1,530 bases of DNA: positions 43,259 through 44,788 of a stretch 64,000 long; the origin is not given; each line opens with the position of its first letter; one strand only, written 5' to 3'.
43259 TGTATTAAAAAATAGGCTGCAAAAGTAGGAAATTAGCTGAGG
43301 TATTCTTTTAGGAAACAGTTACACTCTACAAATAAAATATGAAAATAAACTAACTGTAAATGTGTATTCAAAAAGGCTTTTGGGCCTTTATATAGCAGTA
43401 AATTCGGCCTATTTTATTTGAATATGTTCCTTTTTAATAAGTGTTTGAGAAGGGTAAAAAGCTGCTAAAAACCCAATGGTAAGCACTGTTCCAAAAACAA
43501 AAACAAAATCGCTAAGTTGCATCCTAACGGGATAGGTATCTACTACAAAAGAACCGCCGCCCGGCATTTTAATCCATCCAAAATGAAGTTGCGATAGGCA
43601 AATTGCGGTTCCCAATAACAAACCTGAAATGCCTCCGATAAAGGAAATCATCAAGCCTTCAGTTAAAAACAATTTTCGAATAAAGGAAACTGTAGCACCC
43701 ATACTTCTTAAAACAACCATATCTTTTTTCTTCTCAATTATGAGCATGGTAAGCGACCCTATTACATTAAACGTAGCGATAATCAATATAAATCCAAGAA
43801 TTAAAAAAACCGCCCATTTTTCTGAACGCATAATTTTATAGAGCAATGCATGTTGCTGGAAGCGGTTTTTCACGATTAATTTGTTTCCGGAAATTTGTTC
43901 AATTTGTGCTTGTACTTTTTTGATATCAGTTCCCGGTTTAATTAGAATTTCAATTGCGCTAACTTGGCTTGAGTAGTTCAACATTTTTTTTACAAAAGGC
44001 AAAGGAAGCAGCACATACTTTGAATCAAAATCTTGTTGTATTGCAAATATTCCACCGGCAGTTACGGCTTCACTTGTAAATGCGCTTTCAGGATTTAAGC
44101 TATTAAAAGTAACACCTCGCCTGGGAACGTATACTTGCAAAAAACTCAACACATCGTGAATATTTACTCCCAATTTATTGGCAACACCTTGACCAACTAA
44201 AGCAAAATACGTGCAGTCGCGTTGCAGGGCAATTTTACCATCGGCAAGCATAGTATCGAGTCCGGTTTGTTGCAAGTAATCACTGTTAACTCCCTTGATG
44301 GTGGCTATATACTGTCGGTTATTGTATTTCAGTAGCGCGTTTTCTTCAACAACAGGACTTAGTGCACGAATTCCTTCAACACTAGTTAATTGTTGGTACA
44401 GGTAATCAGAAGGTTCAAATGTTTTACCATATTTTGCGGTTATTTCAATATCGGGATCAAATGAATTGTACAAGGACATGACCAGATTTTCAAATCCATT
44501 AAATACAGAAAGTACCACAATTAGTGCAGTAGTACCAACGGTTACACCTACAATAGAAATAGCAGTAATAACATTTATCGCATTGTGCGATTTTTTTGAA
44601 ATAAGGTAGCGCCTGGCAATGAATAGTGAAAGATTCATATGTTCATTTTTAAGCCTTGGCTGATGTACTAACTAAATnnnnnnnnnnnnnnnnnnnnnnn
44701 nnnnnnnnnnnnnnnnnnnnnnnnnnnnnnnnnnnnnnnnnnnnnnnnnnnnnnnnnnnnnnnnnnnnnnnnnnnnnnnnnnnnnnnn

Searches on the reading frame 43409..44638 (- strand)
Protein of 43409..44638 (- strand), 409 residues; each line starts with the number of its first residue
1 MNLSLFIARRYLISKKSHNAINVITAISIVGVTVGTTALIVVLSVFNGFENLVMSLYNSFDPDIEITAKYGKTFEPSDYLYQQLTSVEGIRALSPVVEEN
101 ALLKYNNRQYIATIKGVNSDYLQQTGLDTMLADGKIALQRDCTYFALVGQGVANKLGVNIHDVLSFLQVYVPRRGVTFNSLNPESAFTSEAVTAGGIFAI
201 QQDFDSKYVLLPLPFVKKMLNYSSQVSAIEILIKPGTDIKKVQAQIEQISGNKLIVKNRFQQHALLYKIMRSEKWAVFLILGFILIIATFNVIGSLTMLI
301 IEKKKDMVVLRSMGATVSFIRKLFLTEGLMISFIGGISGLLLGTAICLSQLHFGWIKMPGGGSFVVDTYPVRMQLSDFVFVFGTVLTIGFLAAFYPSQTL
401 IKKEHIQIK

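Call 37: find_encoding_contigs(protein=window:43409-44638:-, flank=10000, max_places=6)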
Protein window:43409-44638:- (409 aa): 6 contigs read that carry it; 6 places shown.
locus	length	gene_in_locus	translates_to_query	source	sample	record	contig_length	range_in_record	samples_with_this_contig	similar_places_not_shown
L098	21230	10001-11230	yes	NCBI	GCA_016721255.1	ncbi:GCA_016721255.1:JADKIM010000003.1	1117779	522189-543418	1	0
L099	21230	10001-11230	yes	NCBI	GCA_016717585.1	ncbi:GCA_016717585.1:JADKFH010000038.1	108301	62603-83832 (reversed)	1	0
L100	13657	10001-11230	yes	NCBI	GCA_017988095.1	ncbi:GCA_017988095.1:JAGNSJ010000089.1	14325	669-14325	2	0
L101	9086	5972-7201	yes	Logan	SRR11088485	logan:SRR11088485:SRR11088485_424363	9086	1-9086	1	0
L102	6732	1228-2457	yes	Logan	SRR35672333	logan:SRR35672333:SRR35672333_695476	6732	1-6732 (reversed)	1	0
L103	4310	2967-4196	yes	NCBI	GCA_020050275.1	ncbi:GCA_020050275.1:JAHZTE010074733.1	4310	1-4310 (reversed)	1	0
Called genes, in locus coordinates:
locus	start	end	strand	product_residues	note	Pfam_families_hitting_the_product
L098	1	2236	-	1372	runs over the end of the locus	PF20009:GEVED, PF18962:Por_Secre_tail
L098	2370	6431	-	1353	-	PF20009:GEVED, PF18962:Por_Secre_tail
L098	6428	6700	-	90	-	-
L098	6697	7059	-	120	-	-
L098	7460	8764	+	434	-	PF00009:GTP_EFTU (weak), PF01926:MMR_HSR1, PF02421:FeoB_N, PF04548:AIG1 (weak), PF00009:GTP_EFTU, PF01926:MMR_HSR1, PF02421:FeoB_N, PF14714:KH_dom-like, +7 more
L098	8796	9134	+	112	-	PF02033:RBFA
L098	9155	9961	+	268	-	PF13489:Methyltransf_23, PF03848:TehB (weak), PF02353:CMAS (weak), PF13847:Methyltransf_31, PF08241:Methyltransf_11, PF08242:Methyltransf_12, PF13649:Methyltransf_25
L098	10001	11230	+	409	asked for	PF12704:MacB_PCD, PF02687:FtsX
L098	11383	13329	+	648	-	PF00005:ABC_tran, PF13555:AAA_29 (faint), PF01926:MMR_HSR1 (faint), PF13175:AAA_15 (weak), PF13304:AAA_21 (faint), PF12848:ABC_tran_Xtn, PF00005:ABC_tran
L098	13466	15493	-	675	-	PF03190:Thioredox_DsbH, PF13899:Thioredoxin_7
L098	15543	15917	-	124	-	-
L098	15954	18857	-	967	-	PF18911:PKD_4 (weak), PF00801:PKD, PF18911:PKD_4, PF13585:CHU_C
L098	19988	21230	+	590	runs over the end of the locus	PF01343:Peptidase_S49, PF00574:CLP_protease (faint), PF01972:SDH_protease (weak), PF25145:NfeD1b_N (weak), PF01343:Peptidase_S49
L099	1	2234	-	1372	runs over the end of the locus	PF20009:GEVED, PF18962:Por_Secre_tail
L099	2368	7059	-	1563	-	PF20009:GEVED, PF18962:Por_Secre_tail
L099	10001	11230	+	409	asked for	PF12704:MacB_PCD, PF02687:FtsX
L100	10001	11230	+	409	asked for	PF12704:MacB_PCD, PF02687:FtsX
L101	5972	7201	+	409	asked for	PF12704:MacB_PCD, PF02687:FtsX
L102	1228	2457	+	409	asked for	PF12704:MacB_PCD, PF02687:FtsX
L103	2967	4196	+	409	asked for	PF12704:MacB_PCD, PF02687:FtsX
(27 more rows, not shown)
